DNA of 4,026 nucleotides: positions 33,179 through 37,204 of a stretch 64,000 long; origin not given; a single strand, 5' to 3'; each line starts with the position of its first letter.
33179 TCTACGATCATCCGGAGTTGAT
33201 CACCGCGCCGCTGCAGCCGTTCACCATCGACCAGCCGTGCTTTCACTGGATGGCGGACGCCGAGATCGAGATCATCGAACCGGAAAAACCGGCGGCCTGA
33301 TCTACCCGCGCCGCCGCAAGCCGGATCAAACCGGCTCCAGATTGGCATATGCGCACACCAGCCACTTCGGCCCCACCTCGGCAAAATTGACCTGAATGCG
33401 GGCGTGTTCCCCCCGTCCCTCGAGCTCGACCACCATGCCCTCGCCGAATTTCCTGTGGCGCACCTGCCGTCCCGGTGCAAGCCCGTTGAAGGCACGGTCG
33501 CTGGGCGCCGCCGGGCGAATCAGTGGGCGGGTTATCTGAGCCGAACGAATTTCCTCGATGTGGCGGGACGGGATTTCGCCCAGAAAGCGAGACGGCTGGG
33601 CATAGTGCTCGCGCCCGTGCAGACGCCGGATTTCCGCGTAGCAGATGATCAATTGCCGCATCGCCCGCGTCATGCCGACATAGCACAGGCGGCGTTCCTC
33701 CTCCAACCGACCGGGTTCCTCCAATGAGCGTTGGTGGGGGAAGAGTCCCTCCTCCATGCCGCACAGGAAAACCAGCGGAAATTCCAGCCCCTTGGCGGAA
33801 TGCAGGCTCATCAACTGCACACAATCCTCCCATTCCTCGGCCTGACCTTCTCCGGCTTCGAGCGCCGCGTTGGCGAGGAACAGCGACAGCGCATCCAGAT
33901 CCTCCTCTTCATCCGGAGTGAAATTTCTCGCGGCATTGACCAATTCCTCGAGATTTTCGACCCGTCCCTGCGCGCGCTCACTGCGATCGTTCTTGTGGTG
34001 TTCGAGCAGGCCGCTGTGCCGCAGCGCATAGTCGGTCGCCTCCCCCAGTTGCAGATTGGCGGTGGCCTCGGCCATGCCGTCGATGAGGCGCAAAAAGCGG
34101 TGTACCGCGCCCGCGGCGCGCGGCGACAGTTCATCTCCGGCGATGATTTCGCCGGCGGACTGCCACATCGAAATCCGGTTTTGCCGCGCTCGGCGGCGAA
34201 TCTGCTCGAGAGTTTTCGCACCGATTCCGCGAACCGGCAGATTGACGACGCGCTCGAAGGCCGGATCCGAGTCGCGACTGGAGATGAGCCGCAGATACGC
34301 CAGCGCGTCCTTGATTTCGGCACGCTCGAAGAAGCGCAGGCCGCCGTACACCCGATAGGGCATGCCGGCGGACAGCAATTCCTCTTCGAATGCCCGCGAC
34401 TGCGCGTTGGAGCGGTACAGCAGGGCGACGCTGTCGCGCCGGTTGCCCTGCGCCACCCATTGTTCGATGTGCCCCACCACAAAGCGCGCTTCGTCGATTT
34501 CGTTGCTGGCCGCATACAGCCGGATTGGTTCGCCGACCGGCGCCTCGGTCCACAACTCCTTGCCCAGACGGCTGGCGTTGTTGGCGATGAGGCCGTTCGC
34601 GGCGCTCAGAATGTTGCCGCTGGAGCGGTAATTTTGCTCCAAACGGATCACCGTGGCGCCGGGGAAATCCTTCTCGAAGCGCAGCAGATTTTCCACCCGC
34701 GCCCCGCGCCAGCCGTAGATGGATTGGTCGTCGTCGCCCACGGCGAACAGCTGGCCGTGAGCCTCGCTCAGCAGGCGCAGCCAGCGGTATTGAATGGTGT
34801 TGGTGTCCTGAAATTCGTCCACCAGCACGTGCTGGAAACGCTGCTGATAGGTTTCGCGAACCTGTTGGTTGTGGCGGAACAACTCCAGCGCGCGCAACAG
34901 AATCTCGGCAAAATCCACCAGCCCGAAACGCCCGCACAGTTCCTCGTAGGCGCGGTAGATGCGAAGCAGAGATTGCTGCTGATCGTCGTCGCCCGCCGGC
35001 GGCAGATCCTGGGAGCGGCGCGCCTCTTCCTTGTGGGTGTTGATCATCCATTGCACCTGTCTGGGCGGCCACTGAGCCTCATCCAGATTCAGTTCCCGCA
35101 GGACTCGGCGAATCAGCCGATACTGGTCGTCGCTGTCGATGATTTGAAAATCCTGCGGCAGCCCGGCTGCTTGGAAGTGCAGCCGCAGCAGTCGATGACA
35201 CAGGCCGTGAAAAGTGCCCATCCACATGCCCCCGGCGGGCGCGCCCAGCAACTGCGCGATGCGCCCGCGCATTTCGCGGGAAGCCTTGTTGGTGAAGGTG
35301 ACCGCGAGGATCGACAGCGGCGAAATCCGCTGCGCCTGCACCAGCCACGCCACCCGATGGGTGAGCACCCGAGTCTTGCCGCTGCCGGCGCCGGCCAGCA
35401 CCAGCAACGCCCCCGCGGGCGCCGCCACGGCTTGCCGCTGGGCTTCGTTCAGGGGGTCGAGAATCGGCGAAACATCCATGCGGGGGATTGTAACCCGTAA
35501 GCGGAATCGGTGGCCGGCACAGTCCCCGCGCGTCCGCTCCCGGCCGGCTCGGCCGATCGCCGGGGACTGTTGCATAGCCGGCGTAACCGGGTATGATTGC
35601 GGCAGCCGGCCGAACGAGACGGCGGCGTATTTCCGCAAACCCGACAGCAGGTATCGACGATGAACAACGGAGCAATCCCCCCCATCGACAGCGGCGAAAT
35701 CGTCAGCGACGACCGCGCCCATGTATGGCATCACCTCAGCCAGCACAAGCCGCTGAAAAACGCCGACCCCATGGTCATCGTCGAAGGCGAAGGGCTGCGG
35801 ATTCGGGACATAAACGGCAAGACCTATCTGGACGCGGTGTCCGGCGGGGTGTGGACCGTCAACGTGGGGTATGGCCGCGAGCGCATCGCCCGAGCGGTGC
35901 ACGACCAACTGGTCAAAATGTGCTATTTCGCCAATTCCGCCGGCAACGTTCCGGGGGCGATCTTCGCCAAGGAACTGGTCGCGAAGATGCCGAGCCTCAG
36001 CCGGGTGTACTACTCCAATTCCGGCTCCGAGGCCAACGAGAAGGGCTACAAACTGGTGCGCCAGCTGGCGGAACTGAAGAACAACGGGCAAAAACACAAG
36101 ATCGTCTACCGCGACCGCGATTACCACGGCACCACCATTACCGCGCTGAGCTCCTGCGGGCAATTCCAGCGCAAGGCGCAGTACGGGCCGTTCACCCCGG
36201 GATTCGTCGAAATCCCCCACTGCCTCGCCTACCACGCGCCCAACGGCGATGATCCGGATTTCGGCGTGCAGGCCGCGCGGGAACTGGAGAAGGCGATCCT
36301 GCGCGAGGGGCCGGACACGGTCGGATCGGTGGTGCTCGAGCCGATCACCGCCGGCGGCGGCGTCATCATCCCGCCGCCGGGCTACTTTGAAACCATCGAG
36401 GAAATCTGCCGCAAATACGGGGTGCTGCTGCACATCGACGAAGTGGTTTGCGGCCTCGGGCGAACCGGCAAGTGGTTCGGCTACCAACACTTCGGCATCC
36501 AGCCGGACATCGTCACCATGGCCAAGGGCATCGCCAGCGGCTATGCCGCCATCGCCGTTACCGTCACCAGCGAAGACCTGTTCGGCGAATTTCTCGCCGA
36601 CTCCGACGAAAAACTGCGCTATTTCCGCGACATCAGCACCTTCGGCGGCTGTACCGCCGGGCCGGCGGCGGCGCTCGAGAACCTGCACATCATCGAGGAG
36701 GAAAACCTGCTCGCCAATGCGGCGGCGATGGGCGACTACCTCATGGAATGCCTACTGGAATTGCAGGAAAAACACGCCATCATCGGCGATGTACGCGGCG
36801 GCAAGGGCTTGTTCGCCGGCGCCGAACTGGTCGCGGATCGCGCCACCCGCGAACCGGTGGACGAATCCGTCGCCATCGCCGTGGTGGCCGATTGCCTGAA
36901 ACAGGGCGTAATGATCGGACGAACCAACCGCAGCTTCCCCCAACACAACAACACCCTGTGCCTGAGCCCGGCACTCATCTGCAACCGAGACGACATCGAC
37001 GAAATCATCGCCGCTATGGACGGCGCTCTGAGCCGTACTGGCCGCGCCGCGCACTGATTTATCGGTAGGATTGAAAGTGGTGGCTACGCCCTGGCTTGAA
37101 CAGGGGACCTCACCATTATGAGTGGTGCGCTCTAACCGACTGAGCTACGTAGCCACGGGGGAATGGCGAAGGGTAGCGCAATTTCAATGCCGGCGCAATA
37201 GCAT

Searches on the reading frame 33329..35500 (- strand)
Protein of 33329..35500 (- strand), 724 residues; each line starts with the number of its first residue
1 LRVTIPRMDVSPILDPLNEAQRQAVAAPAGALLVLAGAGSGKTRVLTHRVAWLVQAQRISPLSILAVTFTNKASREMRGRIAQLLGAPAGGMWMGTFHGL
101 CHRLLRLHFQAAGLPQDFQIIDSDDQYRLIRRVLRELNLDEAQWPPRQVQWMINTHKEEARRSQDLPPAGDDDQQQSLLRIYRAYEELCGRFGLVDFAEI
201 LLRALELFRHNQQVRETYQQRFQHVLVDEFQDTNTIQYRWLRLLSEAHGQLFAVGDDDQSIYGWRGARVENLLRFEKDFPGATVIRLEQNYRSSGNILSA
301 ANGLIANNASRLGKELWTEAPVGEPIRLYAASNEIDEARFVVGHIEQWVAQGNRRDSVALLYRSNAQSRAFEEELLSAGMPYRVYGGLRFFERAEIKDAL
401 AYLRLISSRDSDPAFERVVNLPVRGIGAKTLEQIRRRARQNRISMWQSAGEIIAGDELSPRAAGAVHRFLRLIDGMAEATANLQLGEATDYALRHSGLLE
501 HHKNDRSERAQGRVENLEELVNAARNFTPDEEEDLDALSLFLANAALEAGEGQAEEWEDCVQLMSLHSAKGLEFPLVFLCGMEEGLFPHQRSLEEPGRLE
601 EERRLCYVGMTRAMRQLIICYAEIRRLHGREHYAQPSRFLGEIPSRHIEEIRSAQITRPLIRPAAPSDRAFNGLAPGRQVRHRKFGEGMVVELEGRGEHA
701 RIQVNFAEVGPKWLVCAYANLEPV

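Call 77: search_protein_families(library=pfam, proteins=[window:33329-35500:-], max_evalue=0.001)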
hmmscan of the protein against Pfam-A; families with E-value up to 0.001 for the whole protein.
window:33329-35500:- (724 aa): 7 families
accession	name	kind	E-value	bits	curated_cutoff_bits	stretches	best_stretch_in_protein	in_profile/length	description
PF00580.27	UvrD-helicase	-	1.2e-90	304.4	23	1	17-280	1-271/271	UvrD/REP helicase N-terminal domain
PF13361.12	UvrD_C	-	1.7e-77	261.7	25.6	1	285-623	1-349/350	UvrD-like helicase C-terminal domain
PF13245.12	AAA_19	-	1.6e-23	83.8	25.1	1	21-263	1-132/134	AAA domain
PF21196.3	PcrA_UvrD_tudor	-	8e-09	35.7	23.9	1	677-719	2-44/48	PcrA/UvrD tudor domain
PF13538.12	UvrD_C_2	-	5.1e-07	29.9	27.4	1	563-619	4-51/52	UvrD-like helicase C-terminal domain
PF13604.12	AAA_30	-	1.4e-05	25.3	27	0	17-80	2-65/191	AAA domain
PF13401.12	AAA_22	-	1.7e-05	25.6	27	0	29-110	5-80/130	AAA domain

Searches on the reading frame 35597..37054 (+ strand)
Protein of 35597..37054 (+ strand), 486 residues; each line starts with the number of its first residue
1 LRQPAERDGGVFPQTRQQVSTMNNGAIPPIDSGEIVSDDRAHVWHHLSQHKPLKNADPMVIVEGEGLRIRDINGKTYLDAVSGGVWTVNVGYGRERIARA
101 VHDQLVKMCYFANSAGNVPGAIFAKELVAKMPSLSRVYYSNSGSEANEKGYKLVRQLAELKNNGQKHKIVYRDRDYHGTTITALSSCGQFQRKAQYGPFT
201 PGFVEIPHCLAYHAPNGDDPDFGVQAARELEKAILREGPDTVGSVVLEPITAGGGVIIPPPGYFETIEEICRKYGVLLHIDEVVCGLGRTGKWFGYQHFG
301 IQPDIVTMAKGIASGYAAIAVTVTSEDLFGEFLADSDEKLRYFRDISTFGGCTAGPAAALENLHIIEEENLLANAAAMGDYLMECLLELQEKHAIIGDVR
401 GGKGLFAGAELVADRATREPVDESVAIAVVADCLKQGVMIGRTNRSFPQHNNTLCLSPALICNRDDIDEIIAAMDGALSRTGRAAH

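Call 31: find_homologous_proteins(query=window:35597-37054:+, max_evalue=1e-50)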
Query window:35597-37054:+ (486 aa): 8000 proteins with E <= 1e-50 among 8000 candidates; the best 120 are listed.
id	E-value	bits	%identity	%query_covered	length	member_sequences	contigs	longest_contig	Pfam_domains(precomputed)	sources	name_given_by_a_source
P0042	0.0e+0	1070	100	96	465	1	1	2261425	PF00202.28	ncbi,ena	-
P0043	0.0e+0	1058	98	95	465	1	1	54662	PF00202.28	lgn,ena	-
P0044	1.7e-267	906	85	94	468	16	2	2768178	PF00202.28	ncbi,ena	-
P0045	8.8e-266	901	84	94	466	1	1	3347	PF00202.28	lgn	-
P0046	3.7e-264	895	83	94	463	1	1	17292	PF00202.28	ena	-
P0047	5.0e-264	895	82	96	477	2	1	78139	PF00202.28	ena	-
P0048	1.1e-262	890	83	94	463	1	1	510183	PF00202.28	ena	-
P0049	1.4e-262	890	83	94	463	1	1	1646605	PF00202.28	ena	-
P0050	5.1e-262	888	83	94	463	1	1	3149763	PF00202.28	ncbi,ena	-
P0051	7.0e-262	888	83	94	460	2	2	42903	PF00202.28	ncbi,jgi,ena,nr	ncbi:MAG: aminotransferase class III-fold pyridoxal phosphate-dependent enzyme [Gammaproteobacteria 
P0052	9.7e-262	887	83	94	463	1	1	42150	PF00202.28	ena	-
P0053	1.3e-261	887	83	94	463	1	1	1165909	PF00202.28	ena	-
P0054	1.8e-261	886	83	94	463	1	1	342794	PF00202.28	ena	-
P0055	1.8e-261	886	83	94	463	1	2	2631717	PF00202.28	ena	-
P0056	2.5e-261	886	83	94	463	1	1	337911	PF00202.28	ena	-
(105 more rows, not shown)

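Call 32: find_encoding_contigs(protein=P0043, flank=10000, max_places=4)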
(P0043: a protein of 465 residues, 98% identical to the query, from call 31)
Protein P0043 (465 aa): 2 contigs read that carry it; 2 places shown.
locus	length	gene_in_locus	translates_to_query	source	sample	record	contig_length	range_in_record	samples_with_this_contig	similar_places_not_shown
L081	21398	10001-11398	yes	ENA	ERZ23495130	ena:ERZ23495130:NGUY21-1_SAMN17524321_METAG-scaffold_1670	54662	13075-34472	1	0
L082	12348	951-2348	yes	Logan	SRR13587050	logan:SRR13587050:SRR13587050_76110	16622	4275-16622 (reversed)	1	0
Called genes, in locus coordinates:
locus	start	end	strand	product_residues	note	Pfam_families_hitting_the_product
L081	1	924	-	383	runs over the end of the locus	PF02353:CMAS, PF05175:MTS (faint), PF01728:FtsJ, PF13489:Methyltransf_23, PF13847:Methyltransf_31, PF08241:Methyltransf_11, PF08242:Methyltransf_12, PF13649:Methyltransf_25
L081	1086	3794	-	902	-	PF02739:5_3_exonuc_N, PF01367:5_3_exonuc, PF01612:DNA_pol_A_exo1, PF22619:DNA_polI_exo1, PF00476:DNA_pol_A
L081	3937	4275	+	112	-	-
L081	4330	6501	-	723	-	PF00512:HisKA (weak), PF02518:HATPase_c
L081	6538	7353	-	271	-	PF00072:Response_reg, PF00486:Trans_reg_C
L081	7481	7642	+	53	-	-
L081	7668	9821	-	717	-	PF00580:UvrD-helicase, PF13245:AAA_19, PF13401:AAA_22 (faint), PF13604:AAA_30 (faint), PF13361:UvrD_C, PF13538:UvrD_C_2 (weak), PF21196:PcrA_UvrD_tudor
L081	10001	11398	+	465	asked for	PF00202:Aminotran_3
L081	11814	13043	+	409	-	PF00733:Asn_synthase (weak), PF00764:Arginosuc_synth, PF20979:Arginosuc_syn_C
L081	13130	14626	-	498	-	PF13589:HATPase_c_3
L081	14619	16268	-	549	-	-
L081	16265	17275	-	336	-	-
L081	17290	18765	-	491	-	PF04851:ResIII (faint), PF00176:SNF2-rel_dom, PF00271:Helicase_C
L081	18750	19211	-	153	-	-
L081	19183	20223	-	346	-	-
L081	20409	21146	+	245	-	PF00535:Glycos_transf_2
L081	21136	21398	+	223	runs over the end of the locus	PF09837:DUF2064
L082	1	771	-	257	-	?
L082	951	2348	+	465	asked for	PF00202:Aminotran_3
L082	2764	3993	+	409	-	PF00733:Asn_synthase (weak), PF00764:Arginosuc_synth, PF20979:Arginosuc_syn_C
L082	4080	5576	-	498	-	PF13589:HATPase_c_3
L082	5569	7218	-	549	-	-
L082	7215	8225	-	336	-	-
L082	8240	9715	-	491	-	PF04851:ResIII (faint), PF00176:SNF2-rel_dom, PF00271:Helicase_C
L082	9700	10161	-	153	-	-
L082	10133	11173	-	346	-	-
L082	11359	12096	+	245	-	PF00535:Glycos_transf_2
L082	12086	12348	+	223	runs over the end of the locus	PF09837:DUF2064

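Call 33: find_encoding_contigs(protein=P0044, flank=10000, max_places=4)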
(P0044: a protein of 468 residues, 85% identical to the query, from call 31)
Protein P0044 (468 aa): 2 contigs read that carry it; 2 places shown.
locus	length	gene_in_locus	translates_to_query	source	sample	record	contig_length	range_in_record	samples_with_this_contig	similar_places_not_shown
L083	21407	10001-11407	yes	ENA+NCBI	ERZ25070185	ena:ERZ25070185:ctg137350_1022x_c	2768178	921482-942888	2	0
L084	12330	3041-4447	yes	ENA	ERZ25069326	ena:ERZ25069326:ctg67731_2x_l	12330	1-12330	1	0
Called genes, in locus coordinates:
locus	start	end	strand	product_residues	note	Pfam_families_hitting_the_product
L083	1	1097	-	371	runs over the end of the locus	PF00892:EamA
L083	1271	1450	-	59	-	-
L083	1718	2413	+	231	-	PF00072:Response_reg, PF00486:Trans_reg_C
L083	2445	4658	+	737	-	PF00512:HisKA, PF02518:HATPase_c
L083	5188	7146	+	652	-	PF05345:He_PIG (weak), PF03797:Autotransporter (weak)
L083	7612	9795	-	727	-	PF00580:UvrD-helicase, PF13245:AAA_19, PF13361:UvrD_C, PF13538:UvrD_C_2 (weak), PF21196:PcrA_UvrD_tudor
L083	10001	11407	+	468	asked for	PF00202:Aminotran_3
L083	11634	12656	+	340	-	PF01073:3Beta_HSD, PF01370:Epimerase, PF02719:Polysacc_synt_2, PF04321:RmlD_sub_bind, PF16363:GDP_Man_Dehyd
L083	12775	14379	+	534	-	PF00342:PGI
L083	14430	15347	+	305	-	PF02091:tRNA-synt_2e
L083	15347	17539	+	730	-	PF02092:tRNA_synt_2f, PF05746:DALR_1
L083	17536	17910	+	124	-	-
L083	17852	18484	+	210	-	PF08645:PNK3P, PF13344:Hydrolase_6 (faint), PF00702:Hydrolase, PF13242:Hydrolase_like, PF13419:HAD_2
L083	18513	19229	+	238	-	PF01553:Acyltransferase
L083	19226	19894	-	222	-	PF00398:RrnaAD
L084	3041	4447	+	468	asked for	PF00202:Aminotran_3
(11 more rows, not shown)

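Call 34: find_encoding_contigs(protein=P0050, flank=10000, max_places=4)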
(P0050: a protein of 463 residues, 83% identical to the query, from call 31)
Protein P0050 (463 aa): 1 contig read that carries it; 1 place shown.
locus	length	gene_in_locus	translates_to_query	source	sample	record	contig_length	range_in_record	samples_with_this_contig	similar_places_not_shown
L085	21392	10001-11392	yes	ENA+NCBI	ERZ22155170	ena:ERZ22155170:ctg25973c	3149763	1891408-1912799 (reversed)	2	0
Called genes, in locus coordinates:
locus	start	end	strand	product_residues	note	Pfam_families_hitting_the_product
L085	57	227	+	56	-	-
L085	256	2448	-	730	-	PF00580:UvrD-helicase, PF13245:AAA_19, PF13361:UvrD_C, PF13538:UvrD_C_2 (weak), PF21196:PcrA_UvrD_tudor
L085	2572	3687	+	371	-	PF13506:Glyco_transf_21, PF00535:Glycos_transf_2, PF10111:Glyco_tranf_2_2, PF13641:Glyco_tranf_2_3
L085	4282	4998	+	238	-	-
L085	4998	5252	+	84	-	-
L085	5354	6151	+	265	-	PF08759:GT-D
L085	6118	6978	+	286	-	-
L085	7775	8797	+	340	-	PF00534:Glycos_transf_1, PF13692:Glyco_trans_1_4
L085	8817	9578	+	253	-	PF00535:Glycos_transf_2 (weak)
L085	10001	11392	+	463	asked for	PF00202:Aminotran_3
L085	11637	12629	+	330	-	PF00106:adh_short (faint), PF01073:3Beta_HSD, PF01370:Epimerase, PF02719:Polysacc_synt_2, PF04321:RmlD_sub_bind, PF16363:GDP_Man_Dehyd, PF07993:NAD_binding_4 (weak)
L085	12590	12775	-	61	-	-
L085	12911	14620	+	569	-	PF00342:PGI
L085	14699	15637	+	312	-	PF02091:tRNA-synt_2e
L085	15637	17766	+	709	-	PF02092:tRNA_synt_2f, PF05746:DALR_1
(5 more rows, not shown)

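Call 41: search_protein_families(library=padloc, proteins=[L081:13133-14626:-, L081:14622-16268:-, L081:16268-17275:-, L081:17293-18765:-, L081:18753-19211:-, L081:19186-20223:-], max_evalue=0.001)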
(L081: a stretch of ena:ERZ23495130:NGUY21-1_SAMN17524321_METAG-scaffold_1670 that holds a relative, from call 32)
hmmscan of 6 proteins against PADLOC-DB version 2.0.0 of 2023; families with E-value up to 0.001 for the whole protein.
L081:13133-14626:- (498 aa): 0 families

L081:14622-16268:- (549 aa): 0 families

L081:16268-17275:- (336 aa): 0 families

L081:17293-18765:- (491 aa): 30 families (the best 25 are shown)
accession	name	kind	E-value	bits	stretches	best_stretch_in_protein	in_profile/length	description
PDLC00633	ZorD1|ZorD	-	8.1e-47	157.8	1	7-455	435-882/908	"SWI2/SNF2 helicase, Mrr-like nuclease"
PDLC02842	DpdE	-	6.9e-40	134.6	1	39-458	728-1151/1176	DpdE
PDLC02845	DpdE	-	1.1e-36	124.1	1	30-455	860-1270/1293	DpdE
PDLC00631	ZorD1|ZorD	-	9.6e-35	117.6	1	40-455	470-907/1071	"SWI2/SNF2 helicase, Mrr-like nuclease"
PDLC00629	ZorD1|ZorD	-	5e-34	115.4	1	120-435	616-926/1012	"SWI2/SNF2 helicase, Mrr-like nuclease"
PDLC02850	DpdE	-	2.4e-32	109.8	1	34-450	826-1234/1282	DpdE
PDLC00634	ZorD1|ZorD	-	1.6e-27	93.7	1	126-435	629-938/1208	"SWI2/SNF2 helicase, Mrr-like nuclease"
PDLC02851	DpdE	-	6.4e-27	91.8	1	63-451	650-1028/1055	DpdE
PDLC02849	DpdE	-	3.2e-26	89.7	1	38-454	426-829/857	DpdE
PDLC00632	ZorD1|ZorD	-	3.8e-25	86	1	134-468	741-1093/1101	"SWI2/SNF2 helicase, Mrr-like nuclease"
PDLC00628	ZorD1|ZorD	-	6.8e-23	78.3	1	39-434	541-943/1171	"SWI2/SNF2 helicase, Mrr-like nuclease"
PDLC00627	ZorD1|ZorD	-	2.8e-21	73.2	1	115-452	609-983/1006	"SWI2/SNF2 helicase, Mrr-like nuclease"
PDLC02627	DrmD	-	8.5e-19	65.2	2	313-465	555-705/748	DrmD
PDLC02848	DpdE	-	3.6e-18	62.9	1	34-344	378-679/856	DpdE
PDLC00659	HmaA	-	4.4e-17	59.2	1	325-480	509-665/1176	SNF2 helicase / DEAD-box helicase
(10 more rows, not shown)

L081:18753-19211:- (153 aa): 0 families

L081:19186-20223:- (346 aa): 1 family
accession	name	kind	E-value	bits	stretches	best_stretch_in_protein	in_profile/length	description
PDLC04607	PDC-M38A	-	1.2e-05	21.9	1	80-209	87-223/715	-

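Call 42: search_protein_families(library=pfam, proteins=[L081:13133-14626:-, L081:14622-16268:-, L081:16268-17275:-, L081:17293-18765:-, L081:18753-19211:-, L081:19186-20223:-], max_evalue=0.001)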
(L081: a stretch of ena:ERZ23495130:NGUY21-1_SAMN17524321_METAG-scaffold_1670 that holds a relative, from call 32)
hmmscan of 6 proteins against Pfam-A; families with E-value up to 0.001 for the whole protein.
L081:13133-14626:- (498 aa): 2 families
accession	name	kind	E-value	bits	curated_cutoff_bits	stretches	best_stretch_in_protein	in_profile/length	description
PF13589.12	HATPase_c_3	-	1.6e-09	38.3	25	1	40-151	9-119/137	Histidine kinase-, DNA gyrase B-, and HSP90-like ATPase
PF02518.31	HATPase_c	-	0.00015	22.6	26.4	1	37-108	9-80/111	Histidine kinase-, DNA gyrase B-, and HSP90-like ATPase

L081:14622-16268:- (549 aa): 0 families

L081:16268-17275:- (336 aa): 0 families

L081:17293-18765:- (491 aa): 3 families
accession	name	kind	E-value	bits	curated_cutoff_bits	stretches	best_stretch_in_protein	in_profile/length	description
PF00176.29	SNF2-rel_dom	-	3.2e-29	102.4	24.9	1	36-301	22-289/290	SNF2-related domain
PF00271.37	Helicase_C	-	2.4e-18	66.8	23.5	1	313-422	2-109/110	Helicase conserved C-terminal domain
PF04851.21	ResIII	-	7e-06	26.5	22.5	1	15-120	2-114/164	Type III restriction enzyme, res subunit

L081:18753-19211:- (153 aa): 0 families

L081:19186-20223:- (346 aa): 0 families

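Call 94: search_protein_families(library=ncbifam, proteins=[L081:13133-14626:-, L081:14622-16268:-, L081:16268-17275:-, L081:17293-18765:-, L081:18753-19211:-, L081:19186-20223:-], max_evalue=0.001)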
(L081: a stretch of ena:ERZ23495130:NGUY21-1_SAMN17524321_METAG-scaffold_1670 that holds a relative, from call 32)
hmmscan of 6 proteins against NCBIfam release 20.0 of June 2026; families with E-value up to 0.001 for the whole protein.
L081:13133-14626:- (498 aa): 3 families
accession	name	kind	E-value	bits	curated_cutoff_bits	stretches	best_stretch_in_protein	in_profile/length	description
NF010683.0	PRK14083.1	equivalog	8e-09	34.5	455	1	23-139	16-141/604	HSP90 family protein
NF003555.1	PRK05218.1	equivalog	3.6e-05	22.5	371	1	21-96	11-97/614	molecular chaperone HtpG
NF050001.1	restrict_BbrUII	equivalog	0.00032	19.4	550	1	58-131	38-121/659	BbrUII/HgiDII family restriction enzyme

L081:14622-16268:- (549 aa): 0 families

L081:16268-17275:- (336 aa): 0 families

L081:17293-18765:- (491 aa): 12 families
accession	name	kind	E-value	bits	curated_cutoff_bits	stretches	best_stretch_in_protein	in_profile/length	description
NF058637.1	helic_SCO1167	equivalog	1.6e-37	129.1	1200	1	39-455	496-907/932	SCO1167/SCO6262 family helicase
NF053675.1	pilus_reg_Snf2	equivalog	9.2e-29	100.1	1100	1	33-463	604-1014/1029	pilus expression-regulating Snf2 family helicase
NF041790.1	anti-phage_ZorD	equivalog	1.7e-17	62.7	1500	1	118-431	709-1033/1035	type I Zorya anti-phage system protein ZorD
NF038318.1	DISARM_DrmD_b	equivalog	1.7e-13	49.6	950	2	19-188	32-208/868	DISARM system SNF2-like helicase DrmD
NF042964.1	phospholipD_antiphage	equivalog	2.8e-09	35.9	1100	1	312-453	667-821/895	phospholipase D-like domain-containing anti-phage protein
NF038317.1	DISARM_DrmD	equivalog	1.1e-08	33.9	610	1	313-439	486-626/1021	DISARM system SNF2-like helicase DrmD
NF041062.1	DpdE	equivalog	2.1e-08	32.6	500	1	18-202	155-329/1048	protein DpdE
NF053631.1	RNA_helic_CshA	equivalog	1.8e-05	23.8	646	1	315-422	223-331/434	degradosome RNA helicase CshA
NF053636.1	DDHlcsCsdAPsy1082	equivalog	3.9e-05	22.4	890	1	326-424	241-339/512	DEAD/DEAH box helicase CsdA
NF010337.0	PRK13766.1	equivalog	0.00011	20.5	610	1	313-442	349-485/781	Hef nuclease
NF008394.0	PRK11192.1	equivalog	0.00021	20.3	507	1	314-421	235-340/441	ATP-dependent RNA helicase SrmB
NF003426.0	PRK04914.1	equivalog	0.00027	19.3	576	0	309-441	477-610/959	RNA polymerase-associated protein RapA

L081:18753-19211:- (153 aa): 0 families

L081:19186-20223:- (346 aa): 0 families
